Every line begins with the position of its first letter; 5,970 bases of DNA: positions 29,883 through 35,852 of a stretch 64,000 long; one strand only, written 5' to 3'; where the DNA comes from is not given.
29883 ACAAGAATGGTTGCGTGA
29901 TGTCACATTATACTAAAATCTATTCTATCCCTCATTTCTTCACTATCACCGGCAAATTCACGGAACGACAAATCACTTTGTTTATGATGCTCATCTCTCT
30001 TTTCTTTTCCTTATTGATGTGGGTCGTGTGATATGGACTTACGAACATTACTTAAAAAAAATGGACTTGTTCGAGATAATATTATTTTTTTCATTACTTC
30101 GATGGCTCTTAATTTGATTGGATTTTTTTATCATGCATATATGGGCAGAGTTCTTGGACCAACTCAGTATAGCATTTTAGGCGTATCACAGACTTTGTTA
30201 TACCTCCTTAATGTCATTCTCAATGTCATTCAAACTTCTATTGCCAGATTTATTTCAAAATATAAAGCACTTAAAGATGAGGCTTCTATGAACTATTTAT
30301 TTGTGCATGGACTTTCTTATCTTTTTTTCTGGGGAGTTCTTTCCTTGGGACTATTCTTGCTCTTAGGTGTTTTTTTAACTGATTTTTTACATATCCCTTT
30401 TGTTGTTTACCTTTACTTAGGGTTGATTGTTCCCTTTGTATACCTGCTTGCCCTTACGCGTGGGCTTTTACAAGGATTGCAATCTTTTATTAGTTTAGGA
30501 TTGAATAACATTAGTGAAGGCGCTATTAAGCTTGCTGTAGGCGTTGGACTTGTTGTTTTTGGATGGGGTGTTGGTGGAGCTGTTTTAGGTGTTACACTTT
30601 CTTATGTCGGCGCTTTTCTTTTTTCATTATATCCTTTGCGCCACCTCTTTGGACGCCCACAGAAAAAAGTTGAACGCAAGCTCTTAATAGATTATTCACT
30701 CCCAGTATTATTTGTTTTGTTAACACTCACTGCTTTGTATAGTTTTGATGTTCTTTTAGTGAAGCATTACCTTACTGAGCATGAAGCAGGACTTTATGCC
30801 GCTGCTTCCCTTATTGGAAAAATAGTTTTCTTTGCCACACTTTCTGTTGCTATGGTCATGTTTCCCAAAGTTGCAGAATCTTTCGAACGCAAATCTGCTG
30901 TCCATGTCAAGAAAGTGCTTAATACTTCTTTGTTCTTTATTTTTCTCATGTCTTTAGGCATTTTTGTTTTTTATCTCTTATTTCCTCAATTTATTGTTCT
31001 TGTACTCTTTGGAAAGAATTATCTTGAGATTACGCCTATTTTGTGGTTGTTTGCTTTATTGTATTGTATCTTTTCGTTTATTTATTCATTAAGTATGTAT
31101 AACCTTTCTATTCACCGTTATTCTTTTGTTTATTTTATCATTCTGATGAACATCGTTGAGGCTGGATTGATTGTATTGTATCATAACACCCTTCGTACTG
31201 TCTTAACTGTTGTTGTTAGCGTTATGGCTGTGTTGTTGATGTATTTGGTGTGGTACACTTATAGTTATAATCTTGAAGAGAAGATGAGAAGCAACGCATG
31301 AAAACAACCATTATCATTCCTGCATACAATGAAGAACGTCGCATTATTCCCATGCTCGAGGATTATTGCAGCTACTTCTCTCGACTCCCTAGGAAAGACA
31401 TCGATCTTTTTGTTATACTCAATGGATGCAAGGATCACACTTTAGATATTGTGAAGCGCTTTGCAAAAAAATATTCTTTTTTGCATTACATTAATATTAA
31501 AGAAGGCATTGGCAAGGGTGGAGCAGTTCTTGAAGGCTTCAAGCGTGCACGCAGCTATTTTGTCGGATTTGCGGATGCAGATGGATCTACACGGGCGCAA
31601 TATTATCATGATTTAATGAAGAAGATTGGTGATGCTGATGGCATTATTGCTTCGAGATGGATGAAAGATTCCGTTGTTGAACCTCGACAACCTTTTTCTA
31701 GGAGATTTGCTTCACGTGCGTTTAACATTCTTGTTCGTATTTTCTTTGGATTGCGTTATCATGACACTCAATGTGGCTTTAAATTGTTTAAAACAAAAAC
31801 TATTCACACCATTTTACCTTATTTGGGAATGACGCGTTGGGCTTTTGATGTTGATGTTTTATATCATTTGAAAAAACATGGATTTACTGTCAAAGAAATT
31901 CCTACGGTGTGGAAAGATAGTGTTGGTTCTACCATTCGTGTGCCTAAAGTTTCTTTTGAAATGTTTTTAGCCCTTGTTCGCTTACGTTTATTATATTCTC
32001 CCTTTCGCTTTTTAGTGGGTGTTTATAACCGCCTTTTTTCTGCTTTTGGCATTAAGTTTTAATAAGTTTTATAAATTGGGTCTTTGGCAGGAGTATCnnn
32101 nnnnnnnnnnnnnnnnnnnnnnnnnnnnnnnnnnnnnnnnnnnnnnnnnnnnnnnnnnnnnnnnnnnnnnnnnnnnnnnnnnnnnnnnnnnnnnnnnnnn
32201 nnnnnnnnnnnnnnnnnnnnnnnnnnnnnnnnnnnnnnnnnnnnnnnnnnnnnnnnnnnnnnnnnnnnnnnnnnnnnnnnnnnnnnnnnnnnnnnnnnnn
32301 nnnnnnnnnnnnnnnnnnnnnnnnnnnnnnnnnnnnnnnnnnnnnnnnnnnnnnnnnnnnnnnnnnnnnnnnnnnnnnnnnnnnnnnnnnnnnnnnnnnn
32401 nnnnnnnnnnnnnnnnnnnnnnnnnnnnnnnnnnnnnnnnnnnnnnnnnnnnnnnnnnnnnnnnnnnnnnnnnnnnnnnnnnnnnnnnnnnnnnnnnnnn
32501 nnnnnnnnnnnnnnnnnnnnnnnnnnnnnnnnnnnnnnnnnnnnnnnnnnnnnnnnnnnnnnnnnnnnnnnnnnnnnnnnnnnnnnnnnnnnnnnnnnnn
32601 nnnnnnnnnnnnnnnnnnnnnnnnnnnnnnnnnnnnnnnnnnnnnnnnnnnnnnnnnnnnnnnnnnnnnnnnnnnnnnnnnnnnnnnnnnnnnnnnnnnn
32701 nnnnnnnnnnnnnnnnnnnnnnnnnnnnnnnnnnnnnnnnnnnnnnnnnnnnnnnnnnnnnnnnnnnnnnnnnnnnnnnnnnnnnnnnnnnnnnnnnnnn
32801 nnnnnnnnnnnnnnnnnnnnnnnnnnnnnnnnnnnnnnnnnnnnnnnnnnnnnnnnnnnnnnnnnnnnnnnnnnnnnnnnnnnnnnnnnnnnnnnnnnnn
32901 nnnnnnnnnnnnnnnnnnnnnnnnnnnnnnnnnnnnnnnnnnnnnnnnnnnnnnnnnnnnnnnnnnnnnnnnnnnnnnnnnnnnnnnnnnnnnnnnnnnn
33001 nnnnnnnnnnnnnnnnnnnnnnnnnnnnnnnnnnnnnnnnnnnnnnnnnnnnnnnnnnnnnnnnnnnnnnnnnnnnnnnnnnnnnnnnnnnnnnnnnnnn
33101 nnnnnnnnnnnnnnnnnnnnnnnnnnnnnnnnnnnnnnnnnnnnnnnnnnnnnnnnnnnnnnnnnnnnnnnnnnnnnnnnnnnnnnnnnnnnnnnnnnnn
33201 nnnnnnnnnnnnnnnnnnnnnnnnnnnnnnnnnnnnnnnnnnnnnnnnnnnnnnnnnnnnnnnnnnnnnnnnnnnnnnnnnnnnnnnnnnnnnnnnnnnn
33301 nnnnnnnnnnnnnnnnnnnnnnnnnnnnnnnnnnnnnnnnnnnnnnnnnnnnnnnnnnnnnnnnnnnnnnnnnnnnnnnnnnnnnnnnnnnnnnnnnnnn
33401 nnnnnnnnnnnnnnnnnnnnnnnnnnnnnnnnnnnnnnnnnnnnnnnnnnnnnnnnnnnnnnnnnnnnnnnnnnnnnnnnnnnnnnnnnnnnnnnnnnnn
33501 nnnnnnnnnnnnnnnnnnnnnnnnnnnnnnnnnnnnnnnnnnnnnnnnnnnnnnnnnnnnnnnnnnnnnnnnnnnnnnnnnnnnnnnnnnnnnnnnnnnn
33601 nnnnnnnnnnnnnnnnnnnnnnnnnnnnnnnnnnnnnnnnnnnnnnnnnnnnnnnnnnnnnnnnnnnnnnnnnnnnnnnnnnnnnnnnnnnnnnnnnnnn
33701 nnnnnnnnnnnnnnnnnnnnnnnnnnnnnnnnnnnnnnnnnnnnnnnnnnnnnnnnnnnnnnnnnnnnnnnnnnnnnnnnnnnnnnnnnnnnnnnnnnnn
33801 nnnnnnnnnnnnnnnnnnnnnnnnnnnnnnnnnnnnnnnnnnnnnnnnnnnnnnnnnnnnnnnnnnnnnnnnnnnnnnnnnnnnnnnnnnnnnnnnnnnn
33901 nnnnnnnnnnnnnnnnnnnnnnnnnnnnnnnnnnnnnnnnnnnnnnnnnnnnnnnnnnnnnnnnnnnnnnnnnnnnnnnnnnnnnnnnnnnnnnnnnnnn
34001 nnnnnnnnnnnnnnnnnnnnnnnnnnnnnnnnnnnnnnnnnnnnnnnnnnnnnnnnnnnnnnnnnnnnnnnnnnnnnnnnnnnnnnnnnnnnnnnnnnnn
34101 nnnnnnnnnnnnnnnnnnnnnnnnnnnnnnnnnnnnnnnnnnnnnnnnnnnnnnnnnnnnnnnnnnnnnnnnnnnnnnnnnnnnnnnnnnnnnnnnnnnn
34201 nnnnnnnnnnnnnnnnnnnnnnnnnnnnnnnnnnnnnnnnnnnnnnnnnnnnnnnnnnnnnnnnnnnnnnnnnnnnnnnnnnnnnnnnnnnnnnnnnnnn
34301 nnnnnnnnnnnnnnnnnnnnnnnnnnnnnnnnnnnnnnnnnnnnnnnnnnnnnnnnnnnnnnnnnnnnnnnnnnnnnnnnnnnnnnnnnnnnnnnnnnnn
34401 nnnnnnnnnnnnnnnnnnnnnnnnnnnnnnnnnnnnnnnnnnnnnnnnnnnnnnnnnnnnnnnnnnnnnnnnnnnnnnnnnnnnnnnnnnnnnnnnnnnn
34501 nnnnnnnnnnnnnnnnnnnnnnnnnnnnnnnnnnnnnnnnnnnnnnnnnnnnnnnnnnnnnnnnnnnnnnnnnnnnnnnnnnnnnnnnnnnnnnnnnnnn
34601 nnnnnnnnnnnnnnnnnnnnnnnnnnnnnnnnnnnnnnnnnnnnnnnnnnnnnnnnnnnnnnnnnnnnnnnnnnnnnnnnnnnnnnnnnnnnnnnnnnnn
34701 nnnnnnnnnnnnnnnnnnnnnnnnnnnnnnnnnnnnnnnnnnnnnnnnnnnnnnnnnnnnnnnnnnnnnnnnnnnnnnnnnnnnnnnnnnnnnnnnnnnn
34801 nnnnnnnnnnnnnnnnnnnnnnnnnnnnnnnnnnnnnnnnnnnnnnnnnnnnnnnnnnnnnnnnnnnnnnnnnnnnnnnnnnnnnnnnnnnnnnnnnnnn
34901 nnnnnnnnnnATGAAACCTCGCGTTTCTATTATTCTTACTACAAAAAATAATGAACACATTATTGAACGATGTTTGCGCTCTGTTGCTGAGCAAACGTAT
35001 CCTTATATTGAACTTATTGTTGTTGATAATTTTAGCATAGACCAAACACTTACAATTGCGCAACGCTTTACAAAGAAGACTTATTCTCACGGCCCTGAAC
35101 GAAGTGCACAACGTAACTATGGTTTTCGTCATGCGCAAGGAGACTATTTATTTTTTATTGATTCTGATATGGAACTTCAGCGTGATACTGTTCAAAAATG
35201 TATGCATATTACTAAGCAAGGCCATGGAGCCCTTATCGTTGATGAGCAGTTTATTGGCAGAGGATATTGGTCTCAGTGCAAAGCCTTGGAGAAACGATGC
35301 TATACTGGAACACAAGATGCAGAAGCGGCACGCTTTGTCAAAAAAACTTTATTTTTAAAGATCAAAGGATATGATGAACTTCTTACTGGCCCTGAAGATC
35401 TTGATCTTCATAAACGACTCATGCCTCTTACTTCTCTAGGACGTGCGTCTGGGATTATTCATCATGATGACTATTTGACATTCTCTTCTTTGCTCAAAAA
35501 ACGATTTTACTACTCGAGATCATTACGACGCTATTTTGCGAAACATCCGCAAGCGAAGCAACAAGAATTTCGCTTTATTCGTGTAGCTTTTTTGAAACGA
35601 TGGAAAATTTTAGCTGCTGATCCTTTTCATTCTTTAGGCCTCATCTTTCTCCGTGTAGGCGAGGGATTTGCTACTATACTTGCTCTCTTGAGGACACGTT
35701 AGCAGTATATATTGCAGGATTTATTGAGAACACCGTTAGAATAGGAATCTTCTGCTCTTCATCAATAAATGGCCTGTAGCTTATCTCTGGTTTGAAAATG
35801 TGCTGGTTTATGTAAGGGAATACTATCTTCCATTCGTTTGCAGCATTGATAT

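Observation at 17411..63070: ~46-kb protein-glycosylation island: AglB, GlcNAc-1-P transferase, ~20 glycosyltransferases, two flippases, three Dol-P-sugar synthases paired with GT-C enzymes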

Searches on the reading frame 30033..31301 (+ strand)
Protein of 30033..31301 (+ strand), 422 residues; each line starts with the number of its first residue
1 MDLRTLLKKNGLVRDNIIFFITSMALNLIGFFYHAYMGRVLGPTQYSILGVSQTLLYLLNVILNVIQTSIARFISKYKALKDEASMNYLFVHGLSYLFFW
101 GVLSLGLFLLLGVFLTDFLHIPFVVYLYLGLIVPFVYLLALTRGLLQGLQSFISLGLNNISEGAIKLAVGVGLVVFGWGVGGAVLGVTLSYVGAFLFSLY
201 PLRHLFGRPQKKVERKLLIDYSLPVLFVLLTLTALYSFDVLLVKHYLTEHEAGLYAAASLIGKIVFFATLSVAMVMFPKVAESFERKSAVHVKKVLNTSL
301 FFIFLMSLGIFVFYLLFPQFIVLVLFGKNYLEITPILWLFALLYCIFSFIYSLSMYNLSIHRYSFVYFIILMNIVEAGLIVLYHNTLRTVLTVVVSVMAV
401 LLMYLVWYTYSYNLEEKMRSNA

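Call 3: search_protein_families(library=pfam, proteins=[window:30033-31301:+], max_evalue=0.001)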
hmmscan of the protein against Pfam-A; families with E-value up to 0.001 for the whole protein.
window:30033-31301:+ (422 aa): 2 families
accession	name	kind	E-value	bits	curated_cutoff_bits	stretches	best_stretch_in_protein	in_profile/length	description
PF01943.22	Polysacc_synt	-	1.2e-15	58.1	28.2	1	15-282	3-272/274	Polysaccharide biosynthesis protein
PF13440.11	Polysacc_synt_3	-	4.5e-08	33.1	23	1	37-334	2-292/293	Polysaccharide biosynthesis protein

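Call 86: search_protein_families(library=ncbifam, proteins=[window:30033-31301:+], max_evalue=0.000001)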
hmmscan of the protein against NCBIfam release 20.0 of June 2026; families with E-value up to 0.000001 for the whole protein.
window:30033-31301:+ (422 aa): 0 families

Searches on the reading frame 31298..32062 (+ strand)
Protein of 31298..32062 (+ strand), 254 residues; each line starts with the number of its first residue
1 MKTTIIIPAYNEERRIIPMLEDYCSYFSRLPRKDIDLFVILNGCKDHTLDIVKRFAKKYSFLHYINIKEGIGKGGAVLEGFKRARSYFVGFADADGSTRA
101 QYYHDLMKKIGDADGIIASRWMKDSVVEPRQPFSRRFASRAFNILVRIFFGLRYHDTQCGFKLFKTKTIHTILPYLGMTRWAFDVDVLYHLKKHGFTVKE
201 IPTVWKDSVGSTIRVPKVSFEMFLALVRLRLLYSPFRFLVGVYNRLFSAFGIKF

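Call 4: search_protein_families(library=pfam, proteins=[window:31298-32062:+], max_evalue=0.001)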
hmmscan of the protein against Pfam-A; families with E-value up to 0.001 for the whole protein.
window:31298-32062:+ (254 aa): 2 families
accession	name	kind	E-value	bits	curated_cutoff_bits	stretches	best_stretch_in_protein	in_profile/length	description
PF00535.33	Glycos_transf_2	-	6.6e-21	75.4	23.3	1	4-168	1-163/168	Glycosyl transferase family 2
PF13641.12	Glyco_tranf_2_3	-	1.7e-07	31.9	27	1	3-95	3-96/230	Glycosyltransferase like family 2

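Call 17: search_protein_families(library=ncbifam, proteins=[window:31298-32062:+], max_evalue=0.00001)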
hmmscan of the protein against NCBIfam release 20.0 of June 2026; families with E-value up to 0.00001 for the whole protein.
window:31298-32062:+ (254 aa): 7 families
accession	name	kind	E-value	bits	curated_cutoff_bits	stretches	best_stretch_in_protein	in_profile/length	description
NF047588.1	GlcsyltransPgfSStrep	equivalog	3.4e-15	56.1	500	1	1-174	1-169/308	glycosyltransferase PgfS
TIGR04182.1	glyco_TIGR04182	equivalog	1e-11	44.8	325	1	3-239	2-227/293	S-layer glycoprotein N-glycosyltransferase AglJ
TIGR03937.1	PgaC_IcaA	equivalog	4.7e-09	35.7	422.3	1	3-109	47-149/407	poly-beta-1,6-N-acetyl-D-glucosamine synthase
NF007482.0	PRK10073.1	equivalog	2e-08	33.6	423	1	3-108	8-108/334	glycosyltransferase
NF058614.1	PPMAGASynPpgS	equivalog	1e-07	31.7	370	1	4-202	3-193/226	polyprenyl-phospho-N-acetylgalactosaminyl synthase PpgS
NF038302.1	EPS_HpsE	equivalog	2.3e-07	30.1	300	1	2-102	2-103/307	hormogonium polysaccharide biosynthesis glycosyltransferase HpsE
NF007986.1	PRK10714.1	equivalog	1.4e-06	27.6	529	1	2-173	7-173/316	undecaprenyl-phosphate 4-deoxy-4-formamido-L-arabinose transferase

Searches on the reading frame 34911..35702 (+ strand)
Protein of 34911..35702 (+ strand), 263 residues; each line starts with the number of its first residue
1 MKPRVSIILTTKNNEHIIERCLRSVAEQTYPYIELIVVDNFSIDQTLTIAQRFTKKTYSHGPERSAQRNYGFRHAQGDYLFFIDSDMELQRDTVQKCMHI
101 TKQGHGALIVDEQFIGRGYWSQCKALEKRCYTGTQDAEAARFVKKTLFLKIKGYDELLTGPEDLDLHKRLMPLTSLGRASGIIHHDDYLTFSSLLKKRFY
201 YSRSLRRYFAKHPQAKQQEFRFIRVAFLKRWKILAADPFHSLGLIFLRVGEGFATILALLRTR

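Call 4: search_protein_families(library=pfam, proteins=[window:34911-35702:+], max_evalue=0.001)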
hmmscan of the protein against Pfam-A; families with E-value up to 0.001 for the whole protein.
window:34911-35702:+ (263 aa): 3 families
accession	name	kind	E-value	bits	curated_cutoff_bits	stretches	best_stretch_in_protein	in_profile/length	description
PF00535.33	Glycos_transf_2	-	1.7e-25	90.3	23.3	1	6-106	1-108/168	Glycosyl transferase family 2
PF10111.15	Glyco_tranf_2_2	-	5.2e-14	52.8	27.3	1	7-101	4-106/276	Glycosyltransferase like family 2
PF13641.12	Glyco_tranf_2_3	-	9.7e-08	32.7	27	1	3-113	1-124/230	Glycosyltransferase like family 2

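Call 17: search_protein_families(library=ncbifam, proteins=[window:34911-35702:+], max_evalue=0.00001)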
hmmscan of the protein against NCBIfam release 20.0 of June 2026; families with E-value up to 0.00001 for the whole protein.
window:34911-35702:+ (263 aa): 14 families
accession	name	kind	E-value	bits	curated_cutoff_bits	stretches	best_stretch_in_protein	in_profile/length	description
TIGR04283.1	glyco_like_mftF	equivalog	2.5e-21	76.3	182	1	5-179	1-178/221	TIGR04283 family arsenosugar biosynthesis glycosyltransferase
TIGR03965.1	mycofact_glyco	equivalog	3.7e-17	62.3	280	1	3-90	74-168/467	mycofactocin biosynthesis glycosyltransferase MftF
NF041875.1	EPS_EpsD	equivalog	1.4e-14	54.3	370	1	5-231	1-255/325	exopolysaccharide biosynthesis glycosyltransferase EpsD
NF047683.1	TeichurnBiosyTuaG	equivalog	1.8e-13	50.7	400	1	2-107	5-117/252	teichuronic acid biosynthesis protein TuaG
NF007482.0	PRK10073.1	equivalog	2.9e-13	49.5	423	1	2-103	5-112/334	glycosyltransferase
NF050050.1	ProtGlycPglI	equivalog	1e-12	48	500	1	2-145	1-162/306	GalNAc(5)-diNAcBac-PP-undecaprenol beta-1,3-glucosyltransferase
NF038299.1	EPS_HpsN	equivalog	1.6e-09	37.2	425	1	3-97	1-102/317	hormogonium polysaccharide biosynthesis glycosyltransferase HpsN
TIGR03111.1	glyc2_xrt_Gpos1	hypoth_equivalog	4.1e-09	35.7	363.95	1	3-98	49-153/439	TIGR03111 family XrtG-associated glycosyltransferase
NF053739.1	GlytfEpsEBac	equivalog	1.1e-07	31.2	450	1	3-57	1-55/265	glycosyltransferase EpsE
TIGR03469.1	HpnB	hypoth_equivalog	2e-07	30.4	379.25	1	3-57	44-99/386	hopene-associated glycosyltransferase HpnB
TIGR03937.1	PgaC_IcaA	equivalog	3.6e-07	29.5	422.3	1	3-96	45-145/407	poly-beta-1,6-N-acetyl-D-glucosamine synthase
TIGR04195.1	S_glycosyl_SunS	equivalog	6.2e-06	25.3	350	1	4-101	58-155/421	SunS family peptide S-glycosyltransferase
NF007453.0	PRK10018.1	equivalog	8.7e-06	25.6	382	0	2-99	5-109/280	colanic acid biosynthesis glycosyltransferase WcaA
NF045692.1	OglycostaseCruG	equivalog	9.2e-06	24.8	600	0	4-55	42-93/386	2'-O-glycosyltransferase CruG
